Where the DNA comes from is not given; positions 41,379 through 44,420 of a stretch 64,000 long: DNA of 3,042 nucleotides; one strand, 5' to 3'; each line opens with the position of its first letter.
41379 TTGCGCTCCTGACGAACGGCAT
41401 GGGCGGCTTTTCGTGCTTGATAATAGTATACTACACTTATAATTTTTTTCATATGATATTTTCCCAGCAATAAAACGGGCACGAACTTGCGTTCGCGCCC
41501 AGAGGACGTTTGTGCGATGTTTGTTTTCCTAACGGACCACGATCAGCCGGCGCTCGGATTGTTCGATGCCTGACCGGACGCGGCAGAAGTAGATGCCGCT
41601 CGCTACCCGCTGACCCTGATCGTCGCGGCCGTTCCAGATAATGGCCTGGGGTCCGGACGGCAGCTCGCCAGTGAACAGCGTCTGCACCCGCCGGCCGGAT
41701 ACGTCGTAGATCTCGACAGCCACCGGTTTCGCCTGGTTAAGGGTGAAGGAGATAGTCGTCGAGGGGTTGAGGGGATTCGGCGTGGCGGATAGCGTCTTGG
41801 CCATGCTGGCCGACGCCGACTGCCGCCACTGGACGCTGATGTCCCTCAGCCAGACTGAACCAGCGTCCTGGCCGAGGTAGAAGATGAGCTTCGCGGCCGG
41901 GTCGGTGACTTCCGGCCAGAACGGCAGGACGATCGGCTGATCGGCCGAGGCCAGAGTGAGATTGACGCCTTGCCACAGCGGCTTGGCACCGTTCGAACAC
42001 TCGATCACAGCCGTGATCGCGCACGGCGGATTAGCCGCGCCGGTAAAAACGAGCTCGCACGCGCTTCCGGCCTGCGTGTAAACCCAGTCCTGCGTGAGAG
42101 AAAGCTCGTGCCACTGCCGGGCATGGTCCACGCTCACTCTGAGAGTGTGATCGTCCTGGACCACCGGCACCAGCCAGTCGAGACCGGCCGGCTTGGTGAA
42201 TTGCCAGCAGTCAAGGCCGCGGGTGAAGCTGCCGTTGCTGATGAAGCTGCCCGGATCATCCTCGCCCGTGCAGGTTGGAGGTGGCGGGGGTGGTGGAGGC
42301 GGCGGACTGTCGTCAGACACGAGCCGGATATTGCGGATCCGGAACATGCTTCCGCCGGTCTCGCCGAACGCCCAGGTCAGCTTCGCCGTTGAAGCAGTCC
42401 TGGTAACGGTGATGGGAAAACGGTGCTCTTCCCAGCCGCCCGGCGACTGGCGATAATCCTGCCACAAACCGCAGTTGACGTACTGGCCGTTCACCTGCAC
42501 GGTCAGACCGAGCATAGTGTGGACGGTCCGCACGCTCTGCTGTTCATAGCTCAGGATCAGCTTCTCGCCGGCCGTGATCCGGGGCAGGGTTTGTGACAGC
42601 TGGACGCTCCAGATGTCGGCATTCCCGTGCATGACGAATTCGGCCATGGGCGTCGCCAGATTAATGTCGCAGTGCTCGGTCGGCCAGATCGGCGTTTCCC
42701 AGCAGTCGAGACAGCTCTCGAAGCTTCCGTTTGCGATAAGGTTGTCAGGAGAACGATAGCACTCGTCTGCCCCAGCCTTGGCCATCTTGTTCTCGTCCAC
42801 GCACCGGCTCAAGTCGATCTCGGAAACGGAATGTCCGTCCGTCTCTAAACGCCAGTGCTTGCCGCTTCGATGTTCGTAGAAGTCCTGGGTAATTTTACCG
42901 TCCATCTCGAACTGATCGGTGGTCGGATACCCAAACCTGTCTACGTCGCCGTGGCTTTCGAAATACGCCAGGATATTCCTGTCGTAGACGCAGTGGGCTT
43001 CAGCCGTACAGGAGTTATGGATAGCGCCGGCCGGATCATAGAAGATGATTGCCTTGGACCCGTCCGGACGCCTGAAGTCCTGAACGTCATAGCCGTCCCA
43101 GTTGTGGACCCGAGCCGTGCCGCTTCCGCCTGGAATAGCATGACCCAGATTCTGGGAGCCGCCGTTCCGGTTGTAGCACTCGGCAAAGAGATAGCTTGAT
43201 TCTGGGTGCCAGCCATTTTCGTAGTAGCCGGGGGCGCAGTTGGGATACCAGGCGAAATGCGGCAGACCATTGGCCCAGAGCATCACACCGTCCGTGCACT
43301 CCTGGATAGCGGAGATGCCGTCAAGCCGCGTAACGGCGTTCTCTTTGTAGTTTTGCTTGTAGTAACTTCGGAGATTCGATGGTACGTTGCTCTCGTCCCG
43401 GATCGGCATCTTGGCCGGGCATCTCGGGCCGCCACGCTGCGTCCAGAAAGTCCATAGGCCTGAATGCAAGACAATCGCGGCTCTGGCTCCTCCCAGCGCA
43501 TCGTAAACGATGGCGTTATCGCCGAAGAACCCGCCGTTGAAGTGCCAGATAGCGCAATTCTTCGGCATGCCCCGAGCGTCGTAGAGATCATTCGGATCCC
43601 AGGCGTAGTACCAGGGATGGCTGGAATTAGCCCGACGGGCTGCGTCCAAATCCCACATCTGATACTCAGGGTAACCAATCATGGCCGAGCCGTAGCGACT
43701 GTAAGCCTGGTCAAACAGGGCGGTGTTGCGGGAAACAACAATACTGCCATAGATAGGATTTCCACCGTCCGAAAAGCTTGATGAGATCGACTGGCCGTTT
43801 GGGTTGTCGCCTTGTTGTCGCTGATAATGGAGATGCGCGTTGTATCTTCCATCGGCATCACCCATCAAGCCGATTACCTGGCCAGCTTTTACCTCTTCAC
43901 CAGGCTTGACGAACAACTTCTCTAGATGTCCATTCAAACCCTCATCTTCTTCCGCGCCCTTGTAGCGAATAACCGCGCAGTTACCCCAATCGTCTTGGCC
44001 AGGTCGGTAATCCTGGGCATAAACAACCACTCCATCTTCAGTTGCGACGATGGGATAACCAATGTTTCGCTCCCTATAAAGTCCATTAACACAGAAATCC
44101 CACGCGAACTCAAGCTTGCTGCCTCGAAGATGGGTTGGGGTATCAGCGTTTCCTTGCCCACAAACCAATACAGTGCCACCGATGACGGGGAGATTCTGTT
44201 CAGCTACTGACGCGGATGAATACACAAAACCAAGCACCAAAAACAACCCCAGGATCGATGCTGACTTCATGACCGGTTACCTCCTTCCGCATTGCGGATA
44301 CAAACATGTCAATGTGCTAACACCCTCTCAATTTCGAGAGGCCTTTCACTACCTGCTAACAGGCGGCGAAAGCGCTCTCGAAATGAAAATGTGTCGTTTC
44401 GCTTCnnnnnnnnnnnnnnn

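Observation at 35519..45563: Accessory island enriched in secreted peptidoglycan hydrolases with mosaic GC content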

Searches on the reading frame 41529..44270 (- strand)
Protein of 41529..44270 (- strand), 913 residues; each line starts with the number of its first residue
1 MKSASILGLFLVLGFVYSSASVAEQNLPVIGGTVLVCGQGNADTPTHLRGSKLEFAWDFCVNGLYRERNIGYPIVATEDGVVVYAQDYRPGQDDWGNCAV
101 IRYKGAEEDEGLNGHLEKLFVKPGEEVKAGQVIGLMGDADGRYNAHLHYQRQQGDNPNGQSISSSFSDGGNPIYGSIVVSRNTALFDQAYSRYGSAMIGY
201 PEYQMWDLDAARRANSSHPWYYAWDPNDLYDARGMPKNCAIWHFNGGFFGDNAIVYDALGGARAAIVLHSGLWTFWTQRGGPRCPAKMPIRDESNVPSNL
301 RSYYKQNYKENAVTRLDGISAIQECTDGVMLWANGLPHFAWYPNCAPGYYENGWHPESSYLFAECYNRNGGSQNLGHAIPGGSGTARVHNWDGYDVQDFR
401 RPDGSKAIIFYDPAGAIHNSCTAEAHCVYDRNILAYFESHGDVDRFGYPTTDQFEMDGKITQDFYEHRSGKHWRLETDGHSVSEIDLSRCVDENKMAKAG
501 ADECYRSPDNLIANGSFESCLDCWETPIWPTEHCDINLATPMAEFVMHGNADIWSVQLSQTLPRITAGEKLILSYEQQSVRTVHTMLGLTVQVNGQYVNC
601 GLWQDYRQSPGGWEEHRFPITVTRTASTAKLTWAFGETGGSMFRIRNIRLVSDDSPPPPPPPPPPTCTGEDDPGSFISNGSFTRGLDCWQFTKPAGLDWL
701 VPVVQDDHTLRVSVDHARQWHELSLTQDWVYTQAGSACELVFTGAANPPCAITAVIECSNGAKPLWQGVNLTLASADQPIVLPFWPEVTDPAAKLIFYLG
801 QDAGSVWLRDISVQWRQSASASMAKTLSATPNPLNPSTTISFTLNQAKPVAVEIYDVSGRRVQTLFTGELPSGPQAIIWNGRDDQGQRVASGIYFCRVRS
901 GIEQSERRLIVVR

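Call 4: search_protein_families(library=pfam, max_evalue=0.1, proteins=[window:41529-44270:-])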
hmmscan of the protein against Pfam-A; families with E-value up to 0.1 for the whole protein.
window:41529-44270:- (913 aa): 4 families
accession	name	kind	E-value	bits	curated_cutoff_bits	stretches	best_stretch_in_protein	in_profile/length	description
PF01551.29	Peptidase_M23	-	4.3e-14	52.9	28.7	1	67-155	9-91/96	Peptidase family M23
PF13860.13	FlgD_ig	-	2.7e-11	43.7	27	1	840-898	14-73/79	FlgD Ig-like domain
PF18962.6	Por_Secre_tail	-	1.9e-05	25.3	27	1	831-911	3-75/75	Secretion system C-terminal sorting domain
PF10029.15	DUF2271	-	0.014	15.6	27.3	0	871-910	73-112/136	Predicted periplasmic protein (DUF2271)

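Call 37: search_protein_families(library=ncbifam, max_evalue=0.01, proteins=[P0001, P0002, P0003, P0004, P0005, P0006, P0009, P0013, P0014])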
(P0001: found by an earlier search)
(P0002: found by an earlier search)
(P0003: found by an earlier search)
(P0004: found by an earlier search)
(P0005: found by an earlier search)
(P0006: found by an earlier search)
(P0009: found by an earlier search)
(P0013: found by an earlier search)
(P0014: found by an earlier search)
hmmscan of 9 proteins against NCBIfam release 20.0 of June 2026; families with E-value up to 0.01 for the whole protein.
P0001 (245 aa): 0 families

P0002 (218 aa): 6 families
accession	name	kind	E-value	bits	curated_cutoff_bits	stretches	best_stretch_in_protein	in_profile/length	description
NF052336.1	PdgHdaseHSB100310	equivalog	3.2e-07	30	500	1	93-189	46-144/316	peptidoglycan hydrolase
NF052530.1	Heli_ShapePgp3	exception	7.7e-06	25.2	300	1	110-184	174-249/270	peptidoglycan metallopeptidase Pgp3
NF053824.1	PdgNdpepShyC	equivalog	0.00019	20.5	700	1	111-184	304-378/429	peptidoglycan DD-endopeptidase ShyC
NF040883.1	amid_act_ActS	equivalog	0.00036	19.9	375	1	113-178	146-211/242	amidase activator ActS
NF053825.1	PdgNdpepShyA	equivalog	0.00042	19.1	700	1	111-187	304-378/425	peptidoglycan DD-endopeptidase ShyA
NF008652.0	PRK11649.1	equivalog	0.00066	18.5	341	1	112-185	322-396/439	murein DD-endopeptidase MepM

P0003 (200 aa): 0 families

P0004 (206 aa): 0 families

P0005 (213 aa): 0 families

P0006 (233 aa): 0 families

P0009 (208 aa): 0 families

P0013 (913 aa): 15 families
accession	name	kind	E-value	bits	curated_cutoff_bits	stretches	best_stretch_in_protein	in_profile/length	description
NF033707.1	T9SS_sortase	equivalog_domain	4.3e-09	34.6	420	1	823-899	995-1076/1095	type IX secretion system sortase PorU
TIGR04183.1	Por_Secre_tail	domain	3.9e-08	33.2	23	1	830-911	2-71/72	T9SS type A sorting domain-containing protein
NF005176.1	PRK06655.1-1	equivalog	8.7e-07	29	230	1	843-906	92-155/197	flagellar hook assembly protein FlgD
NF053825.1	PdgNdpepShyA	equivalog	2.1e-06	26.7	700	1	69-150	304-379/425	peptidoglycan DD-endopeptidase ShyA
NF008652.0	PRK11649.1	equivalog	4e-06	25.8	341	1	70-150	322-396/439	murein DD-endopeptidase MepM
NF052336.1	PdgHdaseHSB100310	equivalog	4.6e-06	26.2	500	1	64-156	60-146/316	peptidoglycan hydrolase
NF052530.1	Heli_ShapePgp3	exception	1.2e-05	24.6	300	1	69-149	175-249/270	peptidoglycan metallopeptidase Pgp3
NF040883.1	amid_act_ActS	equivalog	1.7e-05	24.2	375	1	70-150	145-219/242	amidase activator ActS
NF053824.1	PdgNdpepShyC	equivalog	3.5e-05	22.9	700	1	70-150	305-379/429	peptidoglycan DD-endopeptidase ShyC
NF052323.1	T9SSA_dep_M6i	equivalog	3.8e-05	21.8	600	1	831-910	962-1037/1043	T9SS-dependent M6-like inactivated metalloprotease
NF052228.1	T9SS_PorZ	equivalog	6.6e-05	21.5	260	1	821-897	668-739/757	type IX secretion system anionic LPS delivery protein PorZ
NF009276.0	PRK12633.1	equivalog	0.0001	22.1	383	1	846-899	127-180/234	flagellar basal body rod modification protein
NF008123.1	PRK10871.1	equivalog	0.0002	20.9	311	1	71-150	275-348/365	murein hydrolase activator NlpD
NF038113.1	T9SSA_dep_M36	equivalog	0.00041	18.6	885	1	824-911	790-868/869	T9SS-dependent M36 family metallopeptidase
NF008644.1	PRK11637.1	equivalog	0.0028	16.7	270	1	76-158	301-378/385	murein hydrolase activator EnvC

P0014 (385 aa): 2 families
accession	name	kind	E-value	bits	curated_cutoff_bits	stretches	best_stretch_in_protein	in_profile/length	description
TIGR03931.1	T7SS_Rv3446c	hypoth_equivalog_domain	3e-05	24.4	47.6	1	13-107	2-91/194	type VII secretion-associated protein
NF040946.1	PSII_PsbP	equivalog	0.00042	20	60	0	66-102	20-56/180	photosystem II reaction center PsbP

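Call 61: search_protein_families(library=pfam, max_evalue=1, proteins=[L011:4616-5257:+, L014:6889-7599:+, L015:4982-5701:+, L015:3115-3744:+, L016:4921-5568:+, L017:591-1337:+, L018:2079-3242:+, L018:4724-5317:+, L001:5813-6511:+, L011:7986-9065:+])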
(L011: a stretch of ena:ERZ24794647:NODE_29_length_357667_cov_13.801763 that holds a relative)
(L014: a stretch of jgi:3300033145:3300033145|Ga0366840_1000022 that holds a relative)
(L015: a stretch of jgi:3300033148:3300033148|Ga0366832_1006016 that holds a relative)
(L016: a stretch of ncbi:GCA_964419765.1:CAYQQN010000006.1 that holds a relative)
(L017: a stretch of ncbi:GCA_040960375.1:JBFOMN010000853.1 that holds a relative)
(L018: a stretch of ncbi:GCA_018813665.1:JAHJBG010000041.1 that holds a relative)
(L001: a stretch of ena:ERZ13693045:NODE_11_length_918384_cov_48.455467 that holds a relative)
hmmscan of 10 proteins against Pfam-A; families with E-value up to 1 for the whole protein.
L011:4616-5257:+ (213 aa): 3 families
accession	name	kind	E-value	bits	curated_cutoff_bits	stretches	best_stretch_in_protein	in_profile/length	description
PF09716.15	ETRAMP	-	0.04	14.4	29.1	1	1-42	1-30/81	Malarial early transcribed membrane protein (ETRAMP)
PF16872.10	putAbiC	-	0.077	14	22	1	182-210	13-46/80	Putative phage abortive infection protein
PF00886.24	Ribosomal_S16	-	0.15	12.4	27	1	93-108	26-41/62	Ribosomal protein S16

L014:6889-7599:+ (236 aa): 3 families
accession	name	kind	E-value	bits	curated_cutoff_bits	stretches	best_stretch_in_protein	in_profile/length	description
PF18933.6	PsbP_2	-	8.5e-05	23.1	27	1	14-222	4-183/184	PsbP-like protein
PF20377.3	DUF6672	-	0.12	12.6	24.3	1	3-30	5-32/152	Family of unknown function (DUF6672)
PF11837.13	INV_N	-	0.25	12.3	27.8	1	8-63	24-81/109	Beta-fructofuranosidase, N-terminal domain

L015:4982-5701:+ (239 aa): 3 families
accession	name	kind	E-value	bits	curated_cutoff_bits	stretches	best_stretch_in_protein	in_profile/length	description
PF18933.6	PsbP_2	-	8.1e-06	26.4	27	1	16-225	4-184/184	PsbP-like protein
PF09716.15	ETRAMP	-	0.056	13.9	29.1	1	3-36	48-81/81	Malarial early transcribed membrane protein (ETRAMP)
PF09889.16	DUF2116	-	0.5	10.8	26.8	1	5-28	32-57/59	Probable treble clef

L015:3115-3744:+ (209 aa): 5 families
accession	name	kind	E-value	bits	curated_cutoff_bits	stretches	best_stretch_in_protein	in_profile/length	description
PF07790.16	Pilin_N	-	0.015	16.6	25.2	1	12-50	9-47/78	Archaeal Type IV pilin, N-terminal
PF13967.11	RSN1_TM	-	0.018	15.1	27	1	15-49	5-39/156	Late exocytosis, associated with Golgi transport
PF13800.11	Sigma_reg_N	-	0.03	15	26.3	1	11-65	15-73/91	Sigma factor regulator N-terminal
PF25184.1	YxzE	-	0.097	14.1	40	1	13-61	3-47/65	YxzE-like putative bacteriocin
PF11337.13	DUF3139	-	0.22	12.5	27.3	1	12-53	4-45/83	Protein of unknown function (DUF3139)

L016:4921-5568:+ (215 aa): 2 families
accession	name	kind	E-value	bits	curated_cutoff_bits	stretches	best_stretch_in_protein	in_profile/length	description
PF06072.16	Herpes_US9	-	0.12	12.8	23.7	1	4-25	37-58/61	Alphaherpesvirus tegument protein US9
PF13663.11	DUF4148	-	0.16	12.8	27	1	1-40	1-38/62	Domain of unknown function (DUF4148)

L017:591-1337:+ (248 aa): 8 families
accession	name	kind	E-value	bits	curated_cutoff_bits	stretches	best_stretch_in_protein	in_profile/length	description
PF18933.6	PsbP_2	-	0.0028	18.1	27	1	86-125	28-69/184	PsbP-like protein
PF19168.5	DUF5850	-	0.036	15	25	1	20-101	4-84/171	Family of unknown function (DUF5850)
PF21827.1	New_glue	-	0.036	14.2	31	1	21-80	6-63/94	New glue protein family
PF19721.4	DUF6215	-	0.14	12.2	27.1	1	9-48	2-41/135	Family of unknown function (DUF6215)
PF09911.14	DUF2140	-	0.15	12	34.3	1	10-74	2-66/187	Uncharacterized protein conserved in bacteria (DUF2140)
PF12072.13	RNase_Y_N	-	0.17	11.8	32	1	16-48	2-34/201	RNase Y N-terminal region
PF03833.19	PolC_DP2_N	-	0.21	11.2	24.3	1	53-95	82-124/271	DNA polymerase II large subunit DP2, N-terminal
PF20187.3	DUF6550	-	0.5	11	27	1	15-97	17-95/190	Family of unknown function (DUF6550)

L018:2079-3242:+ (387 aa): 0 families

L018:4724-5317:+ (197 aa): 1 family
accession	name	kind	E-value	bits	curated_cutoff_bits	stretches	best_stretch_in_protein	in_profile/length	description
PF12704.14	MacB_PCD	-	0.13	12.9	27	1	7-150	9-114/207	MacB-like periplasmic core domain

L001:5813-6511:+ (232 aa): 4 families
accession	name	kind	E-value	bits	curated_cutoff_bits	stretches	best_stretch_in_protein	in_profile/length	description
PF18933.6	PsbP_2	-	0.00067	20.1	27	1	37-101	14-77/184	PsbP-like protein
PF07790.16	Pilin_N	-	0.0097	17.2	25.2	1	13-62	9-58/78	Archaeal Type IV pilin, N-terminal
PF10907.13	DUF2749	-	0.067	13.7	25.5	1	14-54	7-49/72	Protein of unknown function (DUF2749)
PF03493.23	BK_channel_a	-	0.088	13.6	26.8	1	121-167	28-73/90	Calcium-activated BK potassium channel alpha subunit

L011:7986-9065:+ (359 aa): 2 families
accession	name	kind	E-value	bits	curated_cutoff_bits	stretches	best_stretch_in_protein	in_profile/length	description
PF01789.22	PsbP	-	0.0078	16.7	23.5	1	222-273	4-53/155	PsbP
PF18933.6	PsbP_2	-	0.059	13.8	27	1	221-244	44-67/184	PsbP-like protein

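Call 62: search_protein_families(library=phrogs, max_evalue=0.001, proteins=[P0001, P0002, P0003, P0004, P0005, P0006, P0009, P0013, P0014])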
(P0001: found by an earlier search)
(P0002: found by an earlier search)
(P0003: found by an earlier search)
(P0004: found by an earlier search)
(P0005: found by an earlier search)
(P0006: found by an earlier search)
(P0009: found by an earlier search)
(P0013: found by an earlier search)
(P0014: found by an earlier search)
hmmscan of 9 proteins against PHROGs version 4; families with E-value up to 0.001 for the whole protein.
P0001 (245 aa): 0 families

P0002 (218 aa): 9 families
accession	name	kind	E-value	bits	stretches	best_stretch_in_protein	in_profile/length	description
phrog_7767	-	other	3.9e-10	40.8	1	88-185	20-105/194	metallo-endopeptidase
phrog_6700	-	lysis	2.7e-09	35.5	1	111-196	2634-2721/2898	endolysin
phrog_3084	-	lysis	1.9e-07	31.5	1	103-189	25-119/468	endolysin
phrog_10030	-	tail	7.8e-07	27.7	1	93-184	1905-2003/2105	tail length tape measure protein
phrog_880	-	lysis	1.4e-05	25.7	1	112-187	38-120/435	endolysin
phrog_3578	-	lysis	1.5e-05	25.5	1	144-184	293-334/405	endolysin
phrog_21656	-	other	3.5e-05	23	1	113-184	647-727/1022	peptidase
phrog_14988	-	other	3.6e-05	24.6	1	97-184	28-124/272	peptidase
phrog_4070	-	tail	0.00014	21.2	1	113-188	635-711/989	tail length tape measure protein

P0003 (200 aa): 0 families

P0004 (206 aa): 0 families

P0005 (213 aa): 0 families

P0006 (233 aa): 1 family
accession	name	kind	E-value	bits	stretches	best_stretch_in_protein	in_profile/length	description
phrog_10051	-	lysis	0.0002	21.7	1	141-203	347-410/455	endolysin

P0009 (208 aa): 0 families

P0013 (913 aa): 10 families
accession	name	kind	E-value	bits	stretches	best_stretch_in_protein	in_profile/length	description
phrog_7767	-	other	7.7e-11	43.1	1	69-152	29-107/194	metallo-endopeptidase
phrog_10030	-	tail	3.9e-09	35.4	1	30-157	1881-2011/2105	tail length tape measure protein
phrog_6700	-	lysis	6.9e-08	30.9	1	68-153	2633-2713/2898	endolysin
phrog_14988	-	other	2.7e-07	31.6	1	72-152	45-127/272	peptidase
phrog_28394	-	unknown function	8.9e-07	29.4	1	68-154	210-291/303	-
phrog_28672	-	other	1.9e-06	27.7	1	50-151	277-373/397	metallo-endopeptidase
phrog_8537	-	unknown function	1.3e-05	25.7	1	108-162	56-109/384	-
phrog_880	-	lysis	0.00068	20.1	0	63-152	31-120/435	endolysin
phrog_4070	-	tail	0.00086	18.5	0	100-157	659-715/989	tail length tape measure protein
phrog_3578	-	lysis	0.001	19.6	0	114-149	300-334/405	endolysin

P0014 (385 aa): 0 families

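Call 75: search_protein_families(library=pfam, max_evalue=0.001, proteins=[L020:1670-4231:-, L020:4243-4878:-, L020:4926-5501:-, L020:6934-8073:+, L020:8861-10069:-, L020:10595-12013:-, L020:1257-1673:-, L020:5836-6474:+])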
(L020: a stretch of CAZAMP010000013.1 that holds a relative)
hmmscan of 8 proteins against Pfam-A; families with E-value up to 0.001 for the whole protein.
L020:1670-4231:- (853 aa): 8 families
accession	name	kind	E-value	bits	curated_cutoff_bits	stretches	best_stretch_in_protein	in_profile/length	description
PF10412.15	TrwB_AAD_bind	-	1.8e-14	53.9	20.5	2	442-535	11-98/387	Type IV secretion-system coupling protein DNA-binding domain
PF01935.23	DUF87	-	2.9e-08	34.5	23.2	1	436-519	12-90/220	Helicase HerA, central domain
PF13401.12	AAA_22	-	5.2e-05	24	27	0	445-470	4-29/130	AAA domain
PF12696.13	TraG-D_C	-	0.0001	22.7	22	1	712-777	3-70/126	TraM recognition site of TraD and TraG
PF01580.24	FtsK_SpoIIIE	-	0.00033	20.6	24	1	431-468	25-61/221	FtsK/SpoIIIE family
PF24389.1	ORC-CDC6-like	-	0.00046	19.5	27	1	439-472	25-58/571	ORC-CDC6-like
PF00005.33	ABC_tran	-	0.00087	20.3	25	0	447-469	12-34/137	ABC transporter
PF05872.18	HerA_C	-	0.00097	18.3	22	0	434-487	9-62/502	Helicase HerA-like C-terminal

L020:4243-4878:- (211 aa): 0 families

L020:4926-5501:- (191 aa): 1 family
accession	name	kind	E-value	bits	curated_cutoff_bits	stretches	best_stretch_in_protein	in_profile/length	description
PF04542.20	Sigma70_r2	-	4.6e-05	23.6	24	1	24-80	9-60/71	Sigma-70 region 2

L020:6934-8073:+ (379 aa): 0 families

L020:8861-10069:- (402 aa): 0 families

L020:10595-12013:- (472 aa): 0 families

L020:1257-1673:- (138 aa): 0 families

L020:5836-6474:+ (212 aa): 1 family
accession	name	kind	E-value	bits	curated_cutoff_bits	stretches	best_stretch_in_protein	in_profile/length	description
PF05257.22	CHAP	-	0.0006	20.7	26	1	109-187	7-81/81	CHAP domain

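Call 76: search_protein_families(library=pfam, max_evalue=0.01, proteins=[L023:2776-3348:+, L023:4410-5075:+, L027:4003-4695:+, L016:2548-3120:+, L023:5653-6498:+, L027:5557-6366:+, L026:47-802:+, L022:2314-3246:+, L022:494-1138:+, L001:11670-12815:+])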
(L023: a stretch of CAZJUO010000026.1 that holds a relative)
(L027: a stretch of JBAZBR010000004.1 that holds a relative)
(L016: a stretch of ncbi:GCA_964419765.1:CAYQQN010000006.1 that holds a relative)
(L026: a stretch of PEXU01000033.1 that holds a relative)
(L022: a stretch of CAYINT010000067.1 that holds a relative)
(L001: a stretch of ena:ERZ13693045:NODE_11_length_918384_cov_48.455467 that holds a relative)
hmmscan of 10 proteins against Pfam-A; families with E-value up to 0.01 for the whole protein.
L023:2776-3348:+ (190 aa): 0 families

L023:4410-5075:+ (221 aa): 0 families

L027:4003-4695:+ (230 aa): 0 families

L016:2548-3120:+ (190 aa): 0 families

L023:5653-6498:+ (281 aa): 0 families

L027:5557-6366:+ (269 aa): 1 family
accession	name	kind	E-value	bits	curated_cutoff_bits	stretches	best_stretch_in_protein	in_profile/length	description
PF05257.22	CHAP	-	0.00012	22.9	26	1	142-214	4-71/81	CHAP domain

L026:47-802:+ (251 aa): 0 families

L022:2314-3246:+ (310 aa): 0 families

L022:494-1138:+ (214 aa): 0 families

L001:11670-12815:+ (381 aa): 1 family
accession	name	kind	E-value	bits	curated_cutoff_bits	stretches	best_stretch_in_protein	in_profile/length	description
PF00930.27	DPPIV_N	-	3.3e-06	26.5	22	0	262-324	26-82/354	Dipeptidyl peptidase IV (DPP IV) N-terminal region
